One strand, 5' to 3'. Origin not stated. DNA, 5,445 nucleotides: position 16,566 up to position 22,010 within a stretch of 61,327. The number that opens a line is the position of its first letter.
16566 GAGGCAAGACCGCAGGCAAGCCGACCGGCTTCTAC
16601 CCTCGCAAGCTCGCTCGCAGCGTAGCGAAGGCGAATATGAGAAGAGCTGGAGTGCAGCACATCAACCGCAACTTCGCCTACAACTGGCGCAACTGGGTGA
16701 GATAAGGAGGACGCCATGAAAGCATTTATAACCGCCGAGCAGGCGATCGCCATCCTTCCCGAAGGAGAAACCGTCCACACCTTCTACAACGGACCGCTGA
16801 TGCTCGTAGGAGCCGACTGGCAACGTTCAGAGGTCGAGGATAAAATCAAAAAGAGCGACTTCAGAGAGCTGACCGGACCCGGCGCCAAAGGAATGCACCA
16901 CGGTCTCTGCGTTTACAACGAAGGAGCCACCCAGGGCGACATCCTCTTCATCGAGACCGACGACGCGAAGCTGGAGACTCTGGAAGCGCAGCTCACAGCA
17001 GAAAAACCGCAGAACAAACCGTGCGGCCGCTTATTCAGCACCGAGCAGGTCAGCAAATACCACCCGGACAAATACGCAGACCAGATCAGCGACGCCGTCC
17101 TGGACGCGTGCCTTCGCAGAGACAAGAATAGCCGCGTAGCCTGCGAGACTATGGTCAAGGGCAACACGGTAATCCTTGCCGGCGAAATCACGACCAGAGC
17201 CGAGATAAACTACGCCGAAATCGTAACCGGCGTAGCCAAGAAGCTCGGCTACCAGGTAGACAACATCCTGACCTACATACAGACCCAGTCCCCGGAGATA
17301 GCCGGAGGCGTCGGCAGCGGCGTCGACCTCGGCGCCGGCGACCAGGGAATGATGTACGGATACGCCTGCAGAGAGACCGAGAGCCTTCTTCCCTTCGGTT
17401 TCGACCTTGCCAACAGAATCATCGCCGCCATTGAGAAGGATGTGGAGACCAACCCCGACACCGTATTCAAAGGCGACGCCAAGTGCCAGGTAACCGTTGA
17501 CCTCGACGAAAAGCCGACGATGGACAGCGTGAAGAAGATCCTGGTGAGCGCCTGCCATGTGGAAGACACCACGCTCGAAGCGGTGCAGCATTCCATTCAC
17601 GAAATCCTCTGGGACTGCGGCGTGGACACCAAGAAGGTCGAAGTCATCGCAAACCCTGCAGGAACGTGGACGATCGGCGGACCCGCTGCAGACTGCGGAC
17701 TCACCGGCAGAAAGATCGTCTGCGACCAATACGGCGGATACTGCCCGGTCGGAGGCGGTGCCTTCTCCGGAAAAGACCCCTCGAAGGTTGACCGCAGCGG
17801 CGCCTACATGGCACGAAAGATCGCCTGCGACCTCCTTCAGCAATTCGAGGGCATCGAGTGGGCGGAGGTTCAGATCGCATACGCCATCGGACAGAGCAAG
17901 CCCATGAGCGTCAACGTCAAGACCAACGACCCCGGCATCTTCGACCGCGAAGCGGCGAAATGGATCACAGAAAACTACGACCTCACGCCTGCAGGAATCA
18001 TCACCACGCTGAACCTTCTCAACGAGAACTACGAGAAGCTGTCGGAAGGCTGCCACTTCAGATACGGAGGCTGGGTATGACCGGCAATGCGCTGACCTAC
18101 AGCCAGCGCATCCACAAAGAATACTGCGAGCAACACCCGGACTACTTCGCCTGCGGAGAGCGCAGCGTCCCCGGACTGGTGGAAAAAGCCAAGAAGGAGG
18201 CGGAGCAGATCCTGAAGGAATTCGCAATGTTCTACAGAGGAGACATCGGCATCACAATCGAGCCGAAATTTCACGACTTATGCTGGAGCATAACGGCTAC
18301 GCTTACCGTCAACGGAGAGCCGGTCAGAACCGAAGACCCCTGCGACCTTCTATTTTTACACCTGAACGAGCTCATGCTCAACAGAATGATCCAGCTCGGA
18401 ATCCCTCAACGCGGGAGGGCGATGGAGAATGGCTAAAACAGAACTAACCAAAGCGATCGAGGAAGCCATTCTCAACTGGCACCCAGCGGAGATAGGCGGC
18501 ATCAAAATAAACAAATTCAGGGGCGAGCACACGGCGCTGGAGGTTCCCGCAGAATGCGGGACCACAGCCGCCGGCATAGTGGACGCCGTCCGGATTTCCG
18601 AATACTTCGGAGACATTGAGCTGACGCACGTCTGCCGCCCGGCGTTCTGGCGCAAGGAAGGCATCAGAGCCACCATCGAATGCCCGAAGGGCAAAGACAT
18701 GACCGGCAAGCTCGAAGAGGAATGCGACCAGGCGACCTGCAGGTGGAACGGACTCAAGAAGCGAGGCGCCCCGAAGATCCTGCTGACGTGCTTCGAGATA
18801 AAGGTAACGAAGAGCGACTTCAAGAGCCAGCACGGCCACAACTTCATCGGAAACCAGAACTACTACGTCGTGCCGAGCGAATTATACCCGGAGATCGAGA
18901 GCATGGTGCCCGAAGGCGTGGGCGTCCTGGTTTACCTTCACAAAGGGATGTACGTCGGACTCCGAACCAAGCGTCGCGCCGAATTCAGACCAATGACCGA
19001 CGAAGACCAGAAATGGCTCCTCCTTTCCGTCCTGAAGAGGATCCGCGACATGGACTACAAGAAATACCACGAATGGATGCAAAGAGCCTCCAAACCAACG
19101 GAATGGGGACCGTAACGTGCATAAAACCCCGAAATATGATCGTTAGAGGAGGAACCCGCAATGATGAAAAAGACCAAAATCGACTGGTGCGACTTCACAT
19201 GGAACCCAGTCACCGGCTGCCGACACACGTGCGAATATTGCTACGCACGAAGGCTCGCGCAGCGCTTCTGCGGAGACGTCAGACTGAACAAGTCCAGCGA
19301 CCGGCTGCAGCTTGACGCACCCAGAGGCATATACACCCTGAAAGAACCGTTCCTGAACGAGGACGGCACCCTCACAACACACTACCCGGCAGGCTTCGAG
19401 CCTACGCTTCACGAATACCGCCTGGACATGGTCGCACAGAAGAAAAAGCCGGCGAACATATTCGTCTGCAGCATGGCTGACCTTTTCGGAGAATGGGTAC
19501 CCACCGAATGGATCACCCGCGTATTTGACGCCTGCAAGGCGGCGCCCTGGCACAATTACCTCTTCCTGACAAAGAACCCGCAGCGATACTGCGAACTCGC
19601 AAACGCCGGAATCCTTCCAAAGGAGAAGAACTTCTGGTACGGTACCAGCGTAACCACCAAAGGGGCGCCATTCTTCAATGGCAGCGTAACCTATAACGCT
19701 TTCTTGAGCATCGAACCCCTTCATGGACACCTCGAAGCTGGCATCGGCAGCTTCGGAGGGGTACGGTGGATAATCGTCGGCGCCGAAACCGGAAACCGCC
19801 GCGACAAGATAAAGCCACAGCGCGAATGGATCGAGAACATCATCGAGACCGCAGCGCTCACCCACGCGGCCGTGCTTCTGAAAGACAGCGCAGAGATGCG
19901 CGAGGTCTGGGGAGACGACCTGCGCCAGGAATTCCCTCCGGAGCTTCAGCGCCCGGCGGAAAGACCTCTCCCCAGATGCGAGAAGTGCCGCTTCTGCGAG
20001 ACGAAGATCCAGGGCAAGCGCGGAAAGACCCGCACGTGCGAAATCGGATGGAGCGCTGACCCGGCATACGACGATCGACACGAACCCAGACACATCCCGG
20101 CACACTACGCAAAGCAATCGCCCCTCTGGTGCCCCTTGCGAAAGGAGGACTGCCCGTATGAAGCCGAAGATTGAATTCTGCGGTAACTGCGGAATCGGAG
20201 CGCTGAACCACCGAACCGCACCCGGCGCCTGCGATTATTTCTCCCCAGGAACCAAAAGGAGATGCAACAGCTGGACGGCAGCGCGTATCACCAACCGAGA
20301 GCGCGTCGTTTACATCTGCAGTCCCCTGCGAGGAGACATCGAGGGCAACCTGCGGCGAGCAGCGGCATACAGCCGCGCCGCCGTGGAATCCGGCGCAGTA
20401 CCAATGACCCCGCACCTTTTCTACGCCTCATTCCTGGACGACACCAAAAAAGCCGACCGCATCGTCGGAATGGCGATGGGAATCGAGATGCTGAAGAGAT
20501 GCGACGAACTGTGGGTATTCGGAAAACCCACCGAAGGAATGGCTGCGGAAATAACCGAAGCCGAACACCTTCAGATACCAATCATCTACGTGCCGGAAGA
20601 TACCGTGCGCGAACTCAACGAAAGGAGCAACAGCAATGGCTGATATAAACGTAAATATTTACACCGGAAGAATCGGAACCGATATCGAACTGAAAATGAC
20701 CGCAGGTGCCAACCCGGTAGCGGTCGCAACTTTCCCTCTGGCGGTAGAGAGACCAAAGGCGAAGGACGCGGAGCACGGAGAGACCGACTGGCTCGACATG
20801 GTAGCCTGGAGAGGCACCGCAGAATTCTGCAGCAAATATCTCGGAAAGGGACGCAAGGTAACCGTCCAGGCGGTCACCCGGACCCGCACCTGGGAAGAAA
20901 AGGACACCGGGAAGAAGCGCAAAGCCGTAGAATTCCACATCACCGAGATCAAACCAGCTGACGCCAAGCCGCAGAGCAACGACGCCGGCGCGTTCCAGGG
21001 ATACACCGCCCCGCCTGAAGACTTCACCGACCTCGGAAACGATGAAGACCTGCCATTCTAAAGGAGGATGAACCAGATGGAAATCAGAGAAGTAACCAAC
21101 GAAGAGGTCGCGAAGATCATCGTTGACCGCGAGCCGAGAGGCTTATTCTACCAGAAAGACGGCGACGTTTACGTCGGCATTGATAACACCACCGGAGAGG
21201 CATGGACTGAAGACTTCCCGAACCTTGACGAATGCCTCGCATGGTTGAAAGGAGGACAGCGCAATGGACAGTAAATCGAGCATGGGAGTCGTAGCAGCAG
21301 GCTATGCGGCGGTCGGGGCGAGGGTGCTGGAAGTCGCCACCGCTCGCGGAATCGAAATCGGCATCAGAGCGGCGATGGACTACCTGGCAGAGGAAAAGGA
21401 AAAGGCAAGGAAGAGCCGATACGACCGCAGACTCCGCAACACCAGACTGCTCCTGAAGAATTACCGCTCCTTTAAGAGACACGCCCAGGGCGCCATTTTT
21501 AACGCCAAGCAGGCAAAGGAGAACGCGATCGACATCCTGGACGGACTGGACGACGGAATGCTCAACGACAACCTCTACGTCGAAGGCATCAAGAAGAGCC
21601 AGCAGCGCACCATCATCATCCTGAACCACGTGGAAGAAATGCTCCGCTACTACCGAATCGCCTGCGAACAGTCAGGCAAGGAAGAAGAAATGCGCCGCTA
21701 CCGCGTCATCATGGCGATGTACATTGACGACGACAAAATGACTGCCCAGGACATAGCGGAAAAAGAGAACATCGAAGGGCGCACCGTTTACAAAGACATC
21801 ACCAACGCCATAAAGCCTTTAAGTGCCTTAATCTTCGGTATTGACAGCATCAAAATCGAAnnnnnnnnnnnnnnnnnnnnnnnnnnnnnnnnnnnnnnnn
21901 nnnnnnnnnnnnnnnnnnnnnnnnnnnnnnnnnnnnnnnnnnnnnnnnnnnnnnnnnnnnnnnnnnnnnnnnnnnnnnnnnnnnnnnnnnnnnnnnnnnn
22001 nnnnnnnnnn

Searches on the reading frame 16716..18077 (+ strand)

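Call 24: search_protein_families(library=pfam, proteins=[window:16716-18077:+], max_evalue=0.001)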
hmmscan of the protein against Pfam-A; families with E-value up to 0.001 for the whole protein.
window:16716-18077:+ (454 aa): 3 families
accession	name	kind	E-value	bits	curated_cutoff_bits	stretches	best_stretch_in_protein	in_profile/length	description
PF02773.21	S-AdoMet_synt_C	-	1.6e-42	145.2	25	1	320-448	1-129/138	S-adenosylmethionine synthetase, C-terminal domain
PF00438.25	S-AdoMet_synt_N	-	1.5e-27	96.5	33.1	1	106-183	3-80/99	S-adenosylmethionine synthetase, N-terminal domain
PF02772.21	S-AdoMet_synt_M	-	3.4e-23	82.5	29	1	205-317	2-119/120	S-adenosylmethionine synthetase, central domain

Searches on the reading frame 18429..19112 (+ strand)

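Call 26: search_protein_families(library=pfam, proteins=[window:18429-19112:+], max_evalue=0.001)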
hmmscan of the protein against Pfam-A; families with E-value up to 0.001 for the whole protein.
window:18429-19112:+ (228 aa): 0 families

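Call 36: search_protein_families(library=phrogs, proteins=[window:18429-19112:+], max_evalue=0.001)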
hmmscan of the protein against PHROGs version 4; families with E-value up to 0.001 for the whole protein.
window:18429-19112:+ (228 aa): 2 families
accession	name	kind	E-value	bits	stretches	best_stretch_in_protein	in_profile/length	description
phrog_2776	-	unknown function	1.1e-19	71.9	1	116-221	53-161/181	-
phrog_5429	-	DNA, RNA and nucleotide metabolism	7.6e-07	30.2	1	117-199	65-154/176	DNA repair protein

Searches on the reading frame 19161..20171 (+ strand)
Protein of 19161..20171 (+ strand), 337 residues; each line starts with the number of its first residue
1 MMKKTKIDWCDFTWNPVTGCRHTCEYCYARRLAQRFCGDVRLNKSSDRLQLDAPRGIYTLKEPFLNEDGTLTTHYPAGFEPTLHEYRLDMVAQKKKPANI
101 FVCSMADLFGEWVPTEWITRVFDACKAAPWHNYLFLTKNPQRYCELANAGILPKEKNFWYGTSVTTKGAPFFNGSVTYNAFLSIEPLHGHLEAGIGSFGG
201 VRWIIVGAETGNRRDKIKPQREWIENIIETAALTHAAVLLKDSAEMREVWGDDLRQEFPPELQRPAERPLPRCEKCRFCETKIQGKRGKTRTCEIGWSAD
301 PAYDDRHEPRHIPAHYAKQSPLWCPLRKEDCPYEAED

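Call 24: search_protein_families(library=pfam, proteins=[window:19161-20171:+], max_evalue=0.001)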
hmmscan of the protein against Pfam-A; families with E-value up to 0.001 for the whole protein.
window:19161-20171:+ (337 aa): 1 family
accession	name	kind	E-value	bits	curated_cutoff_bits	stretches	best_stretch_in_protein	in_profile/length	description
PF07505.17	DUF5131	-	4.9e-41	141.3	28.9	1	4-247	1-219/243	Protein of unknown function (DUF5131)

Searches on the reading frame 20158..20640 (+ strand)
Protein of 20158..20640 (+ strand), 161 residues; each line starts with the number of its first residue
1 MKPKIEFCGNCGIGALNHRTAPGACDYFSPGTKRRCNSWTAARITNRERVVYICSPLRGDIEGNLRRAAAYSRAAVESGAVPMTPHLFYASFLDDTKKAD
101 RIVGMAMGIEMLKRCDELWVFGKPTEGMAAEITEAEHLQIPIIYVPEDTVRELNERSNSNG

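Call 26: search_protein_families(library=pfam, proteins=[window:20158-20640:+], max_evalue=0.001)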
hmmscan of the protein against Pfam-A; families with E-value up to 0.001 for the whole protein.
window:20158-20640:+ (161 aa): 1 family
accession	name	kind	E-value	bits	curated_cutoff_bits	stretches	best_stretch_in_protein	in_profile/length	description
PF24963.1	DUF7768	-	1.6e-36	124.9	26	1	50-144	2-97/98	Domain of unknown function (DUF7768)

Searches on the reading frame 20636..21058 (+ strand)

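Call 26: search_protein_families(library=pfam, proteins=[window:20636-21058:+], max_evalue=0.001)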
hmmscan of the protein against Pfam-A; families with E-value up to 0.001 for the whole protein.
window:20636-21058:+ (141 aa): 1 family
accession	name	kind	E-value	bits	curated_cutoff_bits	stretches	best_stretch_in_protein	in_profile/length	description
PF00436.31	SSB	-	3.1e-18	66.2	26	1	5-106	2-102/104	Single-strand binding protein family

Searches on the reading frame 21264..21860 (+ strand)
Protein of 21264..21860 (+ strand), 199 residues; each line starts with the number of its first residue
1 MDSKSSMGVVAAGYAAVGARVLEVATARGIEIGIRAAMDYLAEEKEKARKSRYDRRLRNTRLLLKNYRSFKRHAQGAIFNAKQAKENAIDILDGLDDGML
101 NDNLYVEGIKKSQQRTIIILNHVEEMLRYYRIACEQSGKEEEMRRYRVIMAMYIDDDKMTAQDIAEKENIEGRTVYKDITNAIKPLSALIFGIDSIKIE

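Call 24: search_protein_families(library=pfam, proteins=[window:21264-21860:+], max_evalue=0.001)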
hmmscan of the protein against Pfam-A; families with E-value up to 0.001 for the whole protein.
window:21264-21860:+ (199 aa): 1 family
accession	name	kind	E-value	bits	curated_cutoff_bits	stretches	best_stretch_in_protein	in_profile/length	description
PF08279.18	HTH_11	-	0.00068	19.9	25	0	148-180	4-37/55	HTH domain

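Call 36: search_protein_families(library=phrogs, proteins=[window:21264-21860:+], max_evalue=0.001)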
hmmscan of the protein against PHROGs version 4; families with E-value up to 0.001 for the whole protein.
window:21264-21860:+ (199 aa): 1 family
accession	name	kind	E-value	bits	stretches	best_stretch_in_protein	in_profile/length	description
phrog_1558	-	unknown function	3.3e-53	181.2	1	30-198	14-176/178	-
